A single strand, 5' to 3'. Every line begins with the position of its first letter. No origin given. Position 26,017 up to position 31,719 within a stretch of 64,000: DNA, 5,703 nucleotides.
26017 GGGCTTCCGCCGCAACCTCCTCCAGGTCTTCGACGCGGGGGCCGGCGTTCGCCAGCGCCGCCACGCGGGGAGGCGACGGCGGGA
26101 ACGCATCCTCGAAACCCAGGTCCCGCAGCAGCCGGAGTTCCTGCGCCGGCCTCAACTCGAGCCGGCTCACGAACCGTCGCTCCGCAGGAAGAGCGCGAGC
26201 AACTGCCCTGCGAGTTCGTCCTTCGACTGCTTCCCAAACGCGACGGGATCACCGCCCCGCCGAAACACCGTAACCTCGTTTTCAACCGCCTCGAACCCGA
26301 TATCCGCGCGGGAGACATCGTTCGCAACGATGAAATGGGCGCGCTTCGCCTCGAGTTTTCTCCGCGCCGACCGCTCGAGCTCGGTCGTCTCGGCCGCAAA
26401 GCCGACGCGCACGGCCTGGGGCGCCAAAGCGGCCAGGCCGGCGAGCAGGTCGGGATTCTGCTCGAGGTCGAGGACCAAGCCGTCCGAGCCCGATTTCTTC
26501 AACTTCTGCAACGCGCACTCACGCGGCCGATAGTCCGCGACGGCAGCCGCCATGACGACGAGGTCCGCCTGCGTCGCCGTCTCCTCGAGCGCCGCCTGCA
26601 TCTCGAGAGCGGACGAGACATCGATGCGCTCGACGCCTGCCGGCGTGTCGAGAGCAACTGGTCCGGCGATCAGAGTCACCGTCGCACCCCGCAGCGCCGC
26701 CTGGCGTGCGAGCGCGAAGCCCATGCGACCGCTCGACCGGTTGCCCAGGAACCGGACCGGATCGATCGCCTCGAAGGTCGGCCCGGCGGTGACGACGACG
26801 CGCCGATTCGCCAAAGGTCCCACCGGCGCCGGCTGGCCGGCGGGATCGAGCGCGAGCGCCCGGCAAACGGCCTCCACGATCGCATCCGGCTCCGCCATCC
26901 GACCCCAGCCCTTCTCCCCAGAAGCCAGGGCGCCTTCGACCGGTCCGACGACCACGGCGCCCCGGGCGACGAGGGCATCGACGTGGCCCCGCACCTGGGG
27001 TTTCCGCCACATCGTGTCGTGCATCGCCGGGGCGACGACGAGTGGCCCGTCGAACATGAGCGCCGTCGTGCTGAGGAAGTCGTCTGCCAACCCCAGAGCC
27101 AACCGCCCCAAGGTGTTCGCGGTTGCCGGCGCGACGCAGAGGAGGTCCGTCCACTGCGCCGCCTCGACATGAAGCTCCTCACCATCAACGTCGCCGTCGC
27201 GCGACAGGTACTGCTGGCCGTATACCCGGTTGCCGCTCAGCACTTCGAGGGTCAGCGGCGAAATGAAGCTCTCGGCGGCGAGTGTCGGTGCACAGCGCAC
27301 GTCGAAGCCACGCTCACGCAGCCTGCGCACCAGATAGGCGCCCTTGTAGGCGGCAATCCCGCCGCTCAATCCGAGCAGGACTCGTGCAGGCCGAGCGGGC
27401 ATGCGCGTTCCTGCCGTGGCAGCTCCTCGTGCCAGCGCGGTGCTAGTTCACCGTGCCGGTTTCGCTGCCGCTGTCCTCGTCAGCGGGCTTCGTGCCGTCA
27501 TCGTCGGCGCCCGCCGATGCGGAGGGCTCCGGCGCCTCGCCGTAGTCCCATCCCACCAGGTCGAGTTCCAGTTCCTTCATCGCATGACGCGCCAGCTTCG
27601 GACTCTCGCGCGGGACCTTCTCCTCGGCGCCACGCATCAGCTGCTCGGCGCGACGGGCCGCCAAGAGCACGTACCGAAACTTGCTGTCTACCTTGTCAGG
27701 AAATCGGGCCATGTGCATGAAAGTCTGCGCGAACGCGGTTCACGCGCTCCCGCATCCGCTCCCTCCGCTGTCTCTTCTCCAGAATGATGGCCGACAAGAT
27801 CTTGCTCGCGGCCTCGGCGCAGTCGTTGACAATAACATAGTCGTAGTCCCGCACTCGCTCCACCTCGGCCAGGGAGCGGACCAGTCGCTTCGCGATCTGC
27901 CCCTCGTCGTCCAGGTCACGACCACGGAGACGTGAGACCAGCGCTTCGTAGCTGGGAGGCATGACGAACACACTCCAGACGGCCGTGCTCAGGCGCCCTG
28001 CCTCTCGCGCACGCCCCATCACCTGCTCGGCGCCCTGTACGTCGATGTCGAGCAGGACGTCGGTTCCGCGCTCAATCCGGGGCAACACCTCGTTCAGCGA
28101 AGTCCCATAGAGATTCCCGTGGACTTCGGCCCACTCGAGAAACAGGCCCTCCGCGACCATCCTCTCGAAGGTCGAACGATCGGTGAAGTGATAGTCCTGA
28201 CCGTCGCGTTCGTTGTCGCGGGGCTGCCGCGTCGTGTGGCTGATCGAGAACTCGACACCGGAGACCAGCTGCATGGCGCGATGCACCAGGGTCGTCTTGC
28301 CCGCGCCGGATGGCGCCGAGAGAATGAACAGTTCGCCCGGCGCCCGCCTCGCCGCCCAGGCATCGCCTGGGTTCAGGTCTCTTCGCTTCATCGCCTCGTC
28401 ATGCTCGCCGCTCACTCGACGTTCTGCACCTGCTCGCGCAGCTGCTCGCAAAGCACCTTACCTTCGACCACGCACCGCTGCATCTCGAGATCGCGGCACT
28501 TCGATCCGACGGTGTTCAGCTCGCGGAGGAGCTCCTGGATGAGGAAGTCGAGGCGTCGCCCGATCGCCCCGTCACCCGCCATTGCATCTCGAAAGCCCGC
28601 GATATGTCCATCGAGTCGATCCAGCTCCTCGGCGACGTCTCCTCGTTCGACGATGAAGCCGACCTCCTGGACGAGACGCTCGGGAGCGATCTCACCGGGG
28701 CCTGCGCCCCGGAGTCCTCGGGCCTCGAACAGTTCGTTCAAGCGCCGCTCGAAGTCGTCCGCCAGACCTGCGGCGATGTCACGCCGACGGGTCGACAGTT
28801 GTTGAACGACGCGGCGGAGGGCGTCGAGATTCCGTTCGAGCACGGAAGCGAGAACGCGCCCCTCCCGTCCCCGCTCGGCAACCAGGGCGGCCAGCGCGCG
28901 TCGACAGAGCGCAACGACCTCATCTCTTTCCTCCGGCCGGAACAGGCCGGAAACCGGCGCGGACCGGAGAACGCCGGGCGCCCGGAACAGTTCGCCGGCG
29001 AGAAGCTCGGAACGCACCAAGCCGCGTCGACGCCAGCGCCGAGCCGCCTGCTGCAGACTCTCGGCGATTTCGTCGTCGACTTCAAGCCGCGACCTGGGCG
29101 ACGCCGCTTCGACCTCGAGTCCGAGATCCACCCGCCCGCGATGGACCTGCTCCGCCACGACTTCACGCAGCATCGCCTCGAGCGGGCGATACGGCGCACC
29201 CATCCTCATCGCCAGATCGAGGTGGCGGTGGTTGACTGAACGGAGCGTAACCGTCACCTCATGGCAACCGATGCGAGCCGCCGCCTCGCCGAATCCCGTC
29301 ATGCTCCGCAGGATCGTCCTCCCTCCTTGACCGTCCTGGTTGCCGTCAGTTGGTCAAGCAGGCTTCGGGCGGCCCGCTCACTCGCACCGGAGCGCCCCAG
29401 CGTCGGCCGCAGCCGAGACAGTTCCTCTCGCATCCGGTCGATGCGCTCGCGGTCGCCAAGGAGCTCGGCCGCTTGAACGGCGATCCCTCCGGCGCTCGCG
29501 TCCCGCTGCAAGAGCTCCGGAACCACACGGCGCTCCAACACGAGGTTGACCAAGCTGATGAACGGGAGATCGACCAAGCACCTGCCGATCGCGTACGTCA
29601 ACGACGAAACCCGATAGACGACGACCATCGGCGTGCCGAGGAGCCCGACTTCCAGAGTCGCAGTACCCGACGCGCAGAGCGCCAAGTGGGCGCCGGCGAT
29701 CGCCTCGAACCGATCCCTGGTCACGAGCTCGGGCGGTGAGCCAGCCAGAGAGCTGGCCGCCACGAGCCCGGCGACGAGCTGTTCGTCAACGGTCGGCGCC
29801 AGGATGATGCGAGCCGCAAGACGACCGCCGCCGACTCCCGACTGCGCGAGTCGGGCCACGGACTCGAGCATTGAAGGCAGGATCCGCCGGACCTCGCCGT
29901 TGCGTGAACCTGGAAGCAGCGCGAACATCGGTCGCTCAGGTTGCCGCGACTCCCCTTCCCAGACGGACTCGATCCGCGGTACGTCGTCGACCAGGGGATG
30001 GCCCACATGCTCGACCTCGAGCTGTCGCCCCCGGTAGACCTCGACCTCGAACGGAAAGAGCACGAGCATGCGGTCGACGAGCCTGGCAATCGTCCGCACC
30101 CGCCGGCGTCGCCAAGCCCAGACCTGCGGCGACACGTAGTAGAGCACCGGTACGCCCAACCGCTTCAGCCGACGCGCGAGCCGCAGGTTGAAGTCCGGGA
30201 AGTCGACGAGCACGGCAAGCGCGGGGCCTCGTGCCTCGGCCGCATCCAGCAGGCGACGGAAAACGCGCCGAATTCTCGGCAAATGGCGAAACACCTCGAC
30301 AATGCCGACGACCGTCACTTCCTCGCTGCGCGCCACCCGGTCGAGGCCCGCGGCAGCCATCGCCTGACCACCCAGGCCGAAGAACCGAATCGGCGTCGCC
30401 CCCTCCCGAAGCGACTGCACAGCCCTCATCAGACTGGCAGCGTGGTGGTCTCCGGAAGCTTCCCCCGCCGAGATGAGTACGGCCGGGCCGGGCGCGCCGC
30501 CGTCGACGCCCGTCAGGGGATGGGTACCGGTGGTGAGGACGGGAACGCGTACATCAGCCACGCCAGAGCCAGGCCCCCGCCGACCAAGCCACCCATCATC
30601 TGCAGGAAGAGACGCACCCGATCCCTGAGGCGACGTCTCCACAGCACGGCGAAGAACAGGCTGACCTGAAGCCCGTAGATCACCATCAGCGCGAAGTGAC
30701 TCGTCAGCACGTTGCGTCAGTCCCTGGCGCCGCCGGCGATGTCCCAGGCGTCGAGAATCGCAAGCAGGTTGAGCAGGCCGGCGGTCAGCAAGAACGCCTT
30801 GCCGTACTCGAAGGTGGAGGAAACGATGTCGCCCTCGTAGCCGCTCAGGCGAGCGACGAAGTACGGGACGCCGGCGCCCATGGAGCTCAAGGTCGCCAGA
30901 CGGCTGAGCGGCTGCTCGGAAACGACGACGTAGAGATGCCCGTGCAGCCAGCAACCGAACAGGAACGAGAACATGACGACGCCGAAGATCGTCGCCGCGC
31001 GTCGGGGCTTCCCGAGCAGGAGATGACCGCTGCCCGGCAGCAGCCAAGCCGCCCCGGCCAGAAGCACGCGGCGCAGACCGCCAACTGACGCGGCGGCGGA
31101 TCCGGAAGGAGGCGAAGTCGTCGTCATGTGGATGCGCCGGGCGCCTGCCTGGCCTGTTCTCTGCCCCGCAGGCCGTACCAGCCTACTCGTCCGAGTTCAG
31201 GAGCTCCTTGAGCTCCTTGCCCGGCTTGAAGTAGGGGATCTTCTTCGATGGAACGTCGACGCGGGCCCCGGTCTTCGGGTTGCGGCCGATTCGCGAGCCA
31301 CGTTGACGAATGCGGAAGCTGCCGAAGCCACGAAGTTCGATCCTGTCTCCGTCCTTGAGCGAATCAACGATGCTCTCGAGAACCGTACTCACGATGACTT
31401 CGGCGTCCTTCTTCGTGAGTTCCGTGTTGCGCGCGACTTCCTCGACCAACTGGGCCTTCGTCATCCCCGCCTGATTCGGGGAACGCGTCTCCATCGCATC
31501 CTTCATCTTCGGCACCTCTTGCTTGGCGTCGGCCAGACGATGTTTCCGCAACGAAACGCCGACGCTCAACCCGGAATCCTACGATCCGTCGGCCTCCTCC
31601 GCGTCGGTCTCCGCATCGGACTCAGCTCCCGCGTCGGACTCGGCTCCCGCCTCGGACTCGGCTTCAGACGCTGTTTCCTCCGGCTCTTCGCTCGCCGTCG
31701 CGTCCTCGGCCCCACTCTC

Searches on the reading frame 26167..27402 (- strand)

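Call 72: search_protein_families(library=pfam, proteins=[window:26167-27402:-], max_evalue=0.0001)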
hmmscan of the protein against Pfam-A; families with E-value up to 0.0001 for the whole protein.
window:26167-27402:- (411 aa): 2 families
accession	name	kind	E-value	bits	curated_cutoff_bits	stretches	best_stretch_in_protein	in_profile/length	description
PF04127.22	DFP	-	7.6e-69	231.7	22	1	197-379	1-185/186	DNA/pantothenate metabolism flavoprotein C-terminal domain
PF02441.25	Flavoprotein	-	5e-27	94.9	22.7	1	7-182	2-161/162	Flavoprotein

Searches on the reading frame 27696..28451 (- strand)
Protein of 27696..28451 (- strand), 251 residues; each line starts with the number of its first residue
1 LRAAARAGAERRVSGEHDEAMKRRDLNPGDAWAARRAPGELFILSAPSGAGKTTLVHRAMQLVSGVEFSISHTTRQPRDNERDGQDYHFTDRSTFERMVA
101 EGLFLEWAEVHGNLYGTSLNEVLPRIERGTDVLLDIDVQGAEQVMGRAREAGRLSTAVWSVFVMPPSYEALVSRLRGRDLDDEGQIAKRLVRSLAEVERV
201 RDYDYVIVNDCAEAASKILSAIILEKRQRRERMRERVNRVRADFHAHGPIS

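Call 103: search_protein_families(library=pfam, proteins=[window:27696-28451:-], max_evalue=0.00001)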
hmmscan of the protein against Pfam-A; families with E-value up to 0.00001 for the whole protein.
window:27696-28451:- (251 aa): 1 family
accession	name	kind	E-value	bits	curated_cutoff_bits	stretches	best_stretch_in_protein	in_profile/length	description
PF00625.27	Guanylate_kin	-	2.8e-38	131.9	25.2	1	41-223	4-179/182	Guanylate kinase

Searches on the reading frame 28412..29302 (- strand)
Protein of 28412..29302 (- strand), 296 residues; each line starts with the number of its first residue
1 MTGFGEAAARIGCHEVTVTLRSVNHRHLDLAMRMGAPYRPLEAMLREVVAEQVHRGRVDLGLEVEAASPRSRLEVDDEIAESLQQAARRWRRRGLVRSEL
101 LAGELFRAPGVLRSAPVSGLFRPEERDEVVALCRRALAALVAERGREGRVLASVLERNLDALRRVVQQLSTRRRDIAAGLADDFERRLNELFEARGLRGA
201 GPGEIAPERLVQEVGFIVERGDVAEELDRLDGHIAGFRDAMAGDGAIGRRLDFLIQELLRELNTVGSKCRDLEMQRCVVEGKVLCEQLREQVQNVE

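Call 103: search_protein_families(library=pfam, proteins=[window:28412-29302:-], max_evalue=0.00001)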
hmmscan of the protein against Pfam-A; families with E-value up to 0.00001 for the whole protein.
window:28412-29302:- (296 aa): 2 families
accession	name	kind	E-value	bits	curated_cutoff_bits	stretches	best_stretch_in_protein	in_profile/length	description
PF08340.16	YicC-like_C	-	1.9e-34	118.8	27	1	182-296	14-120/120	Endoribonuclease YicC-like, C-terminal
PF03755.18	YicC-like_N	-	7.5e-29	101.6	25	1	1-152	4-155/156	Endoribonuclease YicC-like, N-terminal region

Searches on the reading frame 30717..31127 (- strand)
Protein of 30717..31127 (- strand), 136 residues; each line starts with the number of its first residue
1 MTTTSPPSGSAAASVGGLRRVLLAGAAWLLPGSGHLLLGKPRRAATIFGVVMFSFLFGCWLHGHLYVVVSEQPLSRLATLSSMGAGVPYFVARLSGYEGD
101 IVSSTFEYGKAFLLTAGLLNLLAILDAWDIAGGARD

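Call 103: search_protein_families(library=pfam, proteins=[window:30717-31127:-], max_evalue=0.00001)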
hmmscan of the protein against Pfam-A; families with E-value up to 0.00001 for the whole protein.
window:30717-31127:- (136 aa): 1 family
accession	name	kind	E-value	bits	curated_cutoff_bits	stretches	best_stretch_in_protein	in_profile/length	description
PF20382.3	DUF6677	-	1.7e-27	96.7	24.3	1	25-133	4-113/116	Family of unknown function (DUF6677)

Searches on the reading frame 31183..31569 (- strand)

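Call 103: search_protein_families(library=pfam, proteins=[window:31183-31569:-], max_evalue=0.00001)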
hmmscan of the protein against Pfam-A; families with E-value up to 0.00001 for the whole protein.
window:31183-31569:- (128 aa): 2 families
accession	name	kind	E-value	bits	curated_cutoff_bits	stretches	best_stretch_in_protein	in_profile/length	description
PF00216.26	Bac_DNA_binding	-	1.9e-33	115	22.4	1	36-125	1-90/90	Bacterial DNA-binding protein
PF18291.6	HU-HIG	-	2.7e-10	40.8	26.2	1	23-126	19-120/125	HU domain fused to wHTH, Ig, or Glycine-rich motif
